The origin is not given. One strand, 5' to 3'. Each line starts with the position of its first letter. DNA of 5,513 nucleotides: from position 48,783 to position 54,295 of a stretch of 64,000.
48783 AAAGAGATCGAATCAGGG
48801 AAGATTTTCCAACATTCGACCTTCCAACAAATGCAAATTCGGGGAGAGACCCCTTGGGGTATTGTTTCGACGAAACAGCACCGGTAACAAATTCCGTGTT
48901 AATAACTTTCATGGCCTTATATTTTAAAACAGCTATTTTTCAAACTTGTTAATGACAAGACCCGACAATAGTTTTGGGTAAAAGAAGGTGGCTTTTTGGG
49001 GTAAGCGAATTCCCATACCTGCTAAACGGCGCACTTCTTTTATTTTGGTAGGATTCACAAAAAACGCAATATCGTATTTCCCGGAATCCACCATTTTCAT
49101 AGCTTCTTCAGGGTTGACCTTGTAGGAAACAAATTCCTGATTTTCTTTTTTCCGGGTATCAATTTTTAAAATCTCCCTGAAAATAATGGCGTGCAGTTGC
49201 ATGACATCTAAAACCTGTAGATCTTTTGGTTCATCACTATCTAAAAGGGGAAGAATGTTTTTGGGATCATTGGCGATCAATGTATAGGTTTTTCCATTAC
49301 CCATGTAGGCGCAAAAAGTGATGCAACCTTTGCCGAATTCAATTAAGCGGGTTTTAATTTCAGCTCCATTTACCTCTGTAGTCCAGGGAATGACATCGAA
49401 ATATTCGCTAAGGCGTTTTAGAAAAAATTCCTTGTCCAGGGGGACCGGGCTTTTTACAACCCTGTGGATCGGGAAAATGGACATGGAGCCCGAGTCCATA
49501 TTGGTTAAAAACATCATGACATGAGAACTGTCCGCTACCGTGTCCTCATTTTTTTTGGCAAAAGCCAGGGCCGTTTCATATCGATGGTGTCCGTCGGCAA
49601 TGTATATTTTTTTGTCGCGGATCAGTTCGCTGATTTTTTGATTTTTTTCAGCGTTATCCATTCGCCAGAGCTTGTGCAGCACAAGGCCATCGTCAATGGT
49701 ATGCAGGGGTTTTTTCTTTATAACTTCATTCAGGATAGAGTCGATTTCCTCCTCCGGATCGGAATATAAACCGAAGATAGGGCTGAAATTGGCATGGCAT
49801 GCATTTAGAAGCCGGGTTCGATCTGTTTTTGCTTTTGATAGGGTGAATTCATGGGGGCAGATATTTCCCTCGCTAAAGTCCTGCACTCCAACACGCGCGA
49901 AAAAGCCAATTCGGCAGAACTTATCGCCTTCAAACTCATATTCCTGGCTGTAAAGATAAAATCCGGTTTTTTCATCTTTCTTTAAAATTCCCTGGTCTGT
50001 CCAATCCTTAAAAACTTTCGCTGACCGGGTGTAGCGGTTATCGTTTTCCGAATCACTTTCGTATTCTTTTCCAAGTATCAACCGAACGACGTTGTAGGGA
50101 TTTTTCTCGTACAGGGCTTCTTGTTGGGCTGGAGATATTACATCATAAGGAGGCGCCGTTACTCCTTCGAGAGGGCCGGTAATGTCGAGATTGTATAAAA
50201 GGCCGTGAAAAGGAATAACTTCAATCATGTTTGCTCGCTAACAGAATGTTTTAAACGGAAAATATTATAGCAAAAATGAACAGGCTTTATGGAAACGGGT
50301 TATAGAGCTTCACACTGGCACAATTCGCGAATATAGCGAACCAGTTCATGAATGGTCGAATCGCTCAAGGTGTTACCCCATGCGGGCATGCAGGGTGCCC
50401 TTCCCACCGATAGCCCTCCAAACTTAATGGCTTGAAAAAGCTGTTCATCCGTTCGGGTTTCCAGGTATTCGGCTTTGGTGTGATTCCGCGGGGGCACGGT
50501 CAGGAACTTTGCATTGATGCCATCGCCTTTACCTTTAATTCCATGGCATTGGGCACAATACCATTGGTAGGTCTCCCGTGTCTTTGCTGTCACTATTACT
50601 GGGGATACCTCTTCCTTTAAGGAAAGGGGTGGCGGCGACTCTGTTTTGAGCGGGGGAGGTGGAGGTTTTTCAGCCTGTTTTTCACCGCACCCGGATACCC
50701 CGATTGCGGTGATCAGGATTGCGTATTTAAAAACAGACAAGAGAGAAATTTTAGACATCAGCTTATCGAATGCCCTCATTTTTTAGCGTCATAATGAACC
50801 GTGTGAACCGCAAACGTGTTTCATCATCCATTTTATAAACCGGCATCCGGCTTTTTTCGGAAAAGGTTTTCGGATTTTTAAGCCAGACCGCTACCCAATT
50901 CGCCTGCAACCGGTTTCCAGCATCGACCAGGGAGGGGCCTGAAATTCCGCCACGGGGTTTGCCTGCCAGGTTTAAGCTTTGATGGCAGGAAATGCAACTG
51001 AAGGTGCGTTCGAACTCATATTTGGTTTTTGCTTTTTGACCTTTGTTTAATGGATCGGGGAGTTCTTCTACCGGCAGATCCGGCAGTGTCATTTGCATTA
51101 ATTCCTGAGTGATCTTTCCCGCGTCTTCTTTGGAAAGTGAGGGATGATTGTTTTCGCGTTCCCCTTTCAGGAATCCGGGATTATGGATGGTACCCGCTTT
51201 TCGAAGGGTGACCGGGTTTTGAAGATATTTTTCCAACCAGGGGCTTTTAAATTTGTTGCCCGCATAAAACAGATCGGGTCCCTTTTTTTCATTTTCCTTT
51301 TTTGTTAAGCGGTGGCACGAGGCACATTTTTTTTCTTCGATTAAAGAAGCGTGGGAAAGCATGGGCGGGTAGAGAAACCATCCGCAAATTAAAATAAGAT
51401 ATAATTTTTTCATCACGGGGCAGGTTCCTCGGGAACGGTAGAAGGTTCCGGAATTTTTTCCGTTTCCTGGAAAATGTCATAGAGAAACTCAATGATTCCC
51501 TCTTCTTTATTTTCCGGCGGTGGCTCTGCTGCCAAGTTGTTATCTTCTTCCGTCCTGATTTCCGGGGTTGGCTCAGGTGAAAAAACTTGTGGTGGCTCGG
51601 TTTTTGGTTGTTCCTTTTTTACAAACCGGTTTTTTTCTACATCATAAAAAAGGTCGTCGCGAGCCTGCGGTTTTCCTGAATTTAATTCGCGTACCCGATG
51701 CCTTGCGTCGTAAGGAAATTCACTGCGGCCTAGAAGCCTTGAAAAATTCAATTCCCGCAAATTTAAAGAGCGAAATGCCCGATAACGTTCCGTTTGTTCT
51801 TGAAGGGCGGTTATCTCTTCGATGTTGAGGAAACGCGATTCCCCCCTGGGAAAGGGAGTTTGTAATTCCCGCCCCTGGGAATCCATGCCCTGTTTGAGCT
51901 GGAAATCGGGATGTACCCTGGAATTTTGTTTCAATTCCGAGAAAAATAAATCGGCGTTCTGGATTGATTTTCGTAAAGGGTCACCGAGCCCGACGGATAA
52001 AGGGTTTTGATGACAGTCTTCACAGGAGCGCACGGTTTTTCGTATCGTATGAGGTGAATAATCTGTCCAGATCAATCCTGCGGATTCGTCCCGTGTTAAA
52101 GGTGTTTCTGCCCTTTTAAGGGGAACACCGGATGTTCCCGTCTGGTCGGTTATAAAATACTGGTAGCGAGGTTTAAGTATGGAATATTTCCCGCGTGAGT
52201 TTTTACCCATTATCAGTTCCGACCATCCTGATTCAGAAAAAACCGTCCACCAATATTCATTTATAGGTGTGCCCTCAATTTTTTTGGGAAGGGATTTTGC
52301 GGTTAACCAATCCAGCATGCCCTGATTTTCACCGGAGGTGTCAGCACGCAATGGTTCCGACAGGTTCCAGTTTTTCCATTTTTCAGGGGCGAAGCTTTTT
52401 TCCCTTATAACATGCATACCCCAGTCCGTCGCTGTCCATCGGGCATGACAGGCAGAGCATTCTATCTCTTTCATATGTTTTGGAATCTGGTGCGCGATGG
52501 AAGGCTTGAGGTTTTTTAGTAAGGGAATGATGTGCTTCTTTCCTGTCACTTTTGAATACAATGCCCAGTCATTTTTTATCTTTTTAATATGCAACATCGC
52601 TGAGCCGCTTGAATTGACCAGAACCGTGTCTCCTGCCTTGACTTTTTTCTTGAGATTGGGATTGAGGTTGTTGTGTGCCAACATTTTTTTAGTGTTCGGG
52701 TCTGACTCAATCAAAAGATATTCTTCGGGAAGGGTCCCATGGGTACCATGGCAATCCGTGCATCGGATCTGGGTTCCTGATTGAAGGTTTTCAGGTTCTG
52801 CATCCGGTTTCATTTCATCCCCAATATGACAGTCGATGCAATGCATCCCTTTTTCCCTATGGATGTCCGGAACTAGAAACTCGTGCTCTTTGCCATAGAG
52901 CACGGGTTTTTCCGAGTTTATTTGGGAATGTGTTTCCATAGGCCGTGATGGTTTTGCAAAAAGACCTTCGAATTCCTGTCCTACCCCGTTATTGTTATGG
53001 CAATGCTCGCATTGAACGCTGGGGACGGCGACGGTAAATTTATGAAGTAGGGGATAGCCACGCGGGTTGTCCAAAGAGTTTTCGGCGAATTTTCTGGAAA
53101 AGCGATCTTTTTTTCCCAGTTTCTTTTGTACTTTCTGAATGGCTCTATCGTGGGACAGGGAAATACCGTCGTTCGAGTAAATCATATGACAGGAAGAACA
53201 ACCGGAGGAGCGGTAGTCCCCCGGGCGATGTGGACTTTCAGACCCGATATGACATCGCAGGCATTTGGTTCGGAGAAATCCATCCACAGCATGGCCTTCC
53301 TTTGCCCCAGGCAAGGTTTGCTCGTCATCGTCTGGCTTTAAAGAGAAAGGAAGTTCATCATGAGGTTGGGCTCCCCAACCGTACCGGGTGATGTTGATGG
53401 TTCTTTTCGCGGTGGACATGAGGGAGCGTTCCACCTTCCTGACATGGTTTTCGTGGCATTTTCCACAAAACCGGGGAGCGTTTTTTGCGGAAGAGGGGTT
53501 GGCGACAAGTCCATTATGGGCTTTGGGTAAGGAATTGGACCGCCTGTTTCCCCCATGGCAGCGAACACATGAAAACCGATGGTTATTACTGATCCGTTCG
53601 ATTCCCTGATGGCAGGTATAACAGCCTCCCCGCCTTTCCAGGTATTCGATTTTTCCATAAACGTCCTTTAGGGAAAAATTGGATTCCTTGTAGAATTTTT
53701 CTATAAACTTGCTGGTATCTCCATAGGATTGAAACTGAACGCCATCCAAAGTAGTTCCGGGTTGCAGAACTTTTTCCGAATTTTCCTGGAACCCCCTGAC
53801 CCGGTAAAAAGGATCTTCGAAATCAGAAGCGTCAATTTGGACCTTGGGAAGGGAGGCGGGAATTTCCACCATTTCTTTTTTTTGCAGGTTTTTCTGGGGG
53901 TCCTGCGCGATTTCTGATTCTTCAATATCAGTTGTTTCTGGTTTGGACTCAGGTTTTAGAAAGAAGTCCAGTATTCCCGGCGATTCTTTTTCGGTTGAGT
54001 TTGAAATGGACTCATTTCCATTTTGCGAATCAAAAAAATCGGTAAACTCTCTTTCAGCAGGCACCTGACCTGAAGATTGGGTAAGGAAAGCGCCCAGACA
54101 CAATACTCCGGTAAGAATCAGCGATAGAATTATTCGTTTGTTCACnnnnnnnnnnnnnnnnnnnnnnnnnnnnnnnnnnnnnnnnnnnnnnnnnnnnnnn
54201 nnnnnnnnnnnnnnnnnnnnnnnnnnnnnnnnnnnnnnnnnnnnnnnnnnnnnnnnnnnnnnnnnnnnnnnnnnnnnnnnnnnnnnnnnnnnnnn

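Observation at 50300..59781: Uncharacterised multihaem cytochrome cluster with an NHL propeller, an Hpt protein and no recognisable membrane or porin partner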

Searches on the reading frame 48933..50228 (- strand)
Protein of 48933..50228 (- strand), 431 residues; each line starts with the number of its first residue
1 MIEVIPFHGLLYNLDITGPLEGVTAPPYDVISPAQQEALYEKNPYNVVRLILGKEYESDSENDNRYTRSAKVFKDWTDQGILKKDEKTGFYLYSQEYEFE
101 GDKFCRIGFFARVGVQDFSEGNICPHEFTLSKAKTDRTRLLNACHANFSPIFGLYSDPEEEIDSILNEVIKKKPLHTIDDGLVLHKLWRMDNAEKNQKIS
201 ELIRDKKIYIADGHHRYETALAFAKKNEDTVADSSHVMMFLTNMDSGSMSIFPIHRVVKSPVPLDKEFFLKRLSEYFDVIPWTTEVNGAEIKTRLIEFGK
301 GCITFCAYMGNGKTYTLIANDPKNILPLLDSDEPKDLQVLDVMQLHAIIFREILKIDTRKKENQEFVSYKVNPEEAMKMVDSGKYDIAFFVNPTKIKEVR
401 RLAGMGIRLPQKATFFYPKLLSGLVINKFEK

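Call 6: search_protein_families(library=pfam, proteins=[window:48933-50228:-], max_evalue=0.01)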
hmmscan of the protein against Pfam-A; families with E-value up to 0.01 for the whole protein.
window:48933-50228:- (431 aa): 1 family
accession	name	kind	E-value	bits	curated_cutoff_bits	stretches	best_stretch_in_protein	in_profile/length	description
PF06245.16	DUF1015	-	2.4e-89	299.9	25.8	1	4-327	1-311/325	Protein of unknown function (DUF1015)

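Call 7: search_protein_families(library=ncbifam, proteins=[window:48933-50228:-], max_evalue=0.01)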
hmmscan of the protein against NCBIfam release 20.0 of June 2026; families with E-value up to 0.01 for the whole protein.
window:48933-50228:- (431 aa): 0 families

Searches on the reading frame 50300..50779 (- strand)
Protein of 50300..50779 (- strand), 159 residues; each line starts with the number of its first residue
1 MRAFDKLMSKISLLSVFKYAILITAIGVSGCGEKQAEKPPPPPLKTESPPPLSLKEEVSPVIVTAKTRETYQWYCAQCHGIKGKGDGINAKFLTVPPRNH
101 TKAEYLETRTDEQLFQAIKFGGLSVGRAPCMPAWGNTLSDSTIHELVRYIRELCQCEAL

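Call 6: search_protein_families(library=pfam, proteins=[window:50300-50779:-], max_evalue=0.01)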
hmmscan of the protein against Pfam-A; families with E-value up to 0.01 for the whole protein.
window:50300-50779:- (159 aa): 2 families
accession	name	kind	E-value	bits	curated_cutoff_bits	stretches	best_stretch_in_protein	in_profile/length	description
PF13442.11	Cytochrome_CBB3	-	6.5e-11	42.8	27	1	66-150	5-68/68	Cytochrome C oxidase, cbb3-type, subunit III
PF00034.26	Cytochrom_C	-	9.4e-06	27.3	21.3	1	69-153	6-89/90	Cytochrome c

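Call 7: search_protein_families(library=ncbifam, proteins=[window:50300-50779:-], max_evalue=0.01)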
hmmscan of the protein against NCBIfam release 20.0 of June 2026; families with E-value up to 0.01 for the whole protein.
window:50300-50779:- (159 aa): 5 families
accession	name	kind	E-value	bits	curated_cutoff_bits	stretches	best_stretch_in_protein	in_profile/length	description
TIGR00782.1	ccoP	equivalog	3.6e-07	29.8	179.95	1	66-154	109-193/285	cytochrome-c oxidase, cbb3-type subunit III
NF011054.0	PRK14486.1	equivalog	1e-06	28.5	447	1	61-153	212-290/294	putative bifunctional cbb3-type cytochrome c oxidase subunit II/cytochrome c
NF033864.1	cytochrome579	equivalog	4.6e-06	26.5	280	1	63-122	48-109/179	cytochrome 579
TIGR04494.1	c550_PedF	equivalog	0.00029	20.8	122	1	69-150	56-127/133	cytochrome c-550 PedF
NF045930.1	Cytc6PetJCyano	equivalog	0.0055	16.6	135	0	65-152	29-104/110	cytochrome c6 PetJ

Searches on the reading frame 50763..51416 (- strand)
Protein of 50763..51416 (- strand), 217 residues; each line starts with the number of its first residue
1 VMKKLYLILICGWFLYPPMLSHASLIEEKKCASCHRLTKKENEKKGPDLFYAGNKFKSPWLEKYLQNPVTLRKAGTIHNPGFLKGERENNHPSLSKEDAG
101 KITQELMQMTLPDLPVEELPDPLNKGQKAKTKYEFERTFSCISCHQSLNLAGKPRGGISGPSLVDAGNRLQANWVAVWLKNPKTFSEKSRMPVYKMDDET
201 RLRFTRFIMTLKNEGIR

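Call 6: search_protein_families(library=pfam, proteins=[window:50763-51416:-], max_evalue=0.01)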
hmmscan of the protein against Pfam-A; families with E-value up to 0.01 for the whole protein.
window:50763-51416:- (217 aa): 7 families
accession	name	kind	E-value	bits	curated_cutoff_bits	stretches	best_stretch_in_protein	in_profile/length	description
PF00034.26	Cytochrom_C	-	3.1e-09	38.5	21.3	1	26-102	8-82/90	Cytochrome c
PF02433.20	FixO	-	5.1e-08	33.1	29.6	1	159-205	102-148/219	Cytochrome C oxidase, mono-heme subunit/FixO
PF13442.11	Cytochrome_CBB3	-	1.7e-05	25.5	27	0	28-66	11-38/68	Cytochrome C oxidase, cbb3-type, subunit III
PF14522.11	Cytochrome_C7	-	0.00036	20.7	24.8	0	21-40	4-53/67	Cytochrome c7 and related cytochrome c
PF07627.16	PSCyt3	-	0.00044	20.9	27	0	75-152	3-82/98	Protein of unknown function (DUF1588)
PF14537.11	Cytochrom_c3_2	-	0.0034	18.2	25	0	25-42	23-40/79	Cytochrome c3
PF02085.21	Cytochrom_CIII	-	0.0036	18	22.9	0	28-47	75-94/101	Class III cytochrome C family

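Call 7: search_protein_families(library=ncbifam, proteins=[window:50763-51416:-], max_evalue=0.01)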
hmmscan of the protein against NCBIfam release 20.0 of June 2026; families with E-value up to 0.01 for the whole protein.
window:50763-51416:- (217 aa): 11 families
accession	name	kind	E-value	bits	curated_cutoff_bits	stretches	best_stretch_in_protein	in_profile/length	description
TIGR04485.1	thiosulf_SoxX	equivalog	2.4e-10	41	61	1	140-196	4-59/78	sulfur oxidation c-type cytochrome SoxX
NF011055.0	PRK14487.1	subfamily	4.4e-08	32.9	218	1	159-211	108-160/212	cbb3-type cytochrome c oxidase subunit II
TIGR00781.1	ccoO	equivalog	6e-06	26.1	200.65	1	159-212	102-155/232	cytochrome-c oxidase, cbb3-type subunit II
NF045774.1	cytochro_C551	exception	4.1e-05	23.5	118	0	138-183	47-86/110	cytochrome c551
NF045773.1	cytochro_C550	exception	4.9e-05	23.3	125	0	128-198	47-106/118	cytochrome c550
NF011054.0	PRK14486.1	equivalog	9e-05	22.1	447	0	159-200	103-144/294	putative bifunctional cbb3-type cytochrome c oxidase subunit II/cytochrome c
TIGR02603.1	CxxCH_TIGR02603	domain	0.00013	22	68.15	0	28-66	11-49/134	putative heme-binding domain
NF011053.0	PRK14485.1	subfamily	0.00024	19.4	1080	0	159-199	591-631/716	putative bifunctional cbb3-type cytochrome c oxidase subunit I/II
NF040996.1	MamX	equivalog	0.0031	17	400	1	27-207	51-161/264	magnetosome protein MamX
TIGR04257.1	nanowire_3heme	domain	0.0047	17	40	0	20-43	15-38/75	c(7)-type cytochrome triheme domain-containing protein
NF045713.1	CxxCH_16_HmcA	equivalog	0.0078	14.8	400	0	28-46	361-506/541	sulfate respiration complex hexadecaheme cytochrome HmcA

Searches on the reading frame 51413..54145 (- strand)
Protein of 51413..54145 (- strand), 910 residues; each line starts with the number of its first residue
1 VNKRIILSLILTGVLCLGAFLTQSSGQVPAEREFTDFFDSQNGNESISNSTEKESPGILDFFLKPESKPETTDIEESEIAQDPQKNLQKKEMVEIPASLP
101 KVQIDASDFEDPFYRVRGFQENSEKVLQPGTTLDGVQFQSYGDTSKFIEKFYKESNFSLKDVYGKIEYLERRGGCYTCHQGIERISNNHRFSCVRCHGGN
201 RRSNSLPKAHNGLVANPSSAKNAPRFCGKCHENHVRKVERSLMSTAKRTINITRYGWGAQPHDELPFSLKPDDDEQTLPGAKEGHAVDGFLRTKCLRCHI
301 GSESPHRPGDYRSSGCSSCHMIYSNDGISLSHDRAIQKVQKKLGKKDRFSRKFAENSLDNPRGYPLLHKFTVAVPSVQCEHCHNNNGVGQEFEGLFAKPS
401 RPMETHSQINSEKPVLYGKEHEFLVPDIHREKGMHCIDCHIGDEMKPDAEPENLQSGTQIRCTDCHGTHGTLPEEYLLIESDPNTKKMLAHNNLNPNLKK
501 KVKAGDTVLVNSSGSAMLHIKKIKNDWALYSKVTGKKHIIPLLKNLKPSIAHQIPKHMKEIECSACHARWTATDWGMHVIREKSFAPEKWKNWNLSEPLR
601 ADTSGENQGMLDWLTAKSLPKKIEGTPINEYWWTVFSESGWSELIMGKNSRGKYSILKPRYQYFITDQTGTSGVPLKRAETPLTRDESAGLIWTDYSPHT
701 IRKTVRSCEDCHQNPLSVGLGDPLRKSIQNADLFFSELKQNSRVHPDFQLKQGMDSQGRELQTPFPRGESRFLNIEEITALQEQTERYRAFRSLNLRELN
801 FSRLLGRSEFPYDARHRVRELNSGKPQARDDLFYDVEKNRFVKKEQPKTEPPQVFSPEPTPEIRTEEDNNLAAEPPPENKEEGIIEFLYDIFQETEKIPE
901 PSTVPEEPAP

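Call 6: search_protein_families(library=pfam, proteins=[window:51413-54145:-], max_evalue=0.01)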
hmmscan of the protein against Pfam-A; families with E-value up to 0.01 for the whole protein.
window:51413-54145:- (910 aa): 3 families
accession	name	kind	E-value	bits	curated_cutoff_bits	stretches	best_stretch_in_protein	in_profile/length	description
PF14537.11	Cytochrom_c3_2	-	1.7e-13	51.2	25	2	174-238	8-71/79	Cytochrome c3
PF14522.11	Cytochrome_C7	-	2.4e-10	40.5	24.8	1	368-466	5-66/67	Cytochrome c7 and related cytochrome c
PF02085.21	Cytochrom_CIII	-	5.7e-05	23.8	22.9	0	376-466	30-101/101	Class III cytochrome C family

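Call 7: search_protein_families(library=ncbifam, proteins=[window:51413-54145:-], max_evalue=0.01)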
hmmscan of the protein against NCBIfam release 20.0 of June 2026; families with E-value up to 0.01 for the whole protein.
window:51413-54145:- (910 aa): 5 families
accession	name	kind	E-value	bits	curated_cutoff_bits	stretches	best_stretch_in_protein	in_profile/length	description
NF040943.1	cytoc3_ExtM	equivalog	1.1e-49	169.3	800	1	170-582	17-405/599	selenite/tellurite reduction operon c-type cytochrome ExtM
NF040967.1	cytc_ExtN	equivalog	1.7e-18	66.7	200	3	293-474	39-215/415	selenite/tellurite reduction operon c-type cytochrome ExtN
NF040968.1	FeS_ExtO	equivalog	3e-18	65.8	200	3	293-474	39-215/416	selenite/tellurite reduction operon b-type cytochrome iron-sulfur cluster-binding subunit ExtO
TIGR03508.1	decahem_SO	subfamily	0.0056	16.2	192.2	0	433-478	117-162/258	DmsE family decaheme c-type cytochrome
NF041028.1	decahem_GSU2203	exception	0.0077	15.5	325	0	211-301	232-300/317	GSU2203 family decaheme c-type cytochrome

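Call 15: search_solved_structures(query=window:51413-54145:-, max_evalue=1)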
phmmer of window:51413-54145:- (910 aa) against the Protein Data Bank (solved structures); distinct sequences matched with E-value up to 1: 2.
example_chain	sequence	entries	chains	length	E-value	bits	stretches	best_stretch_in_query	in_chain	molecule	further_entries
3ouq_A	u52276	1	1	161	0.14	13.4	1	169-236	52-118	Cytochrome c family protein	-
6hpn_A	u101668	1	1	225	0.47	11.7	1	701-866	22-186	Antigen, P35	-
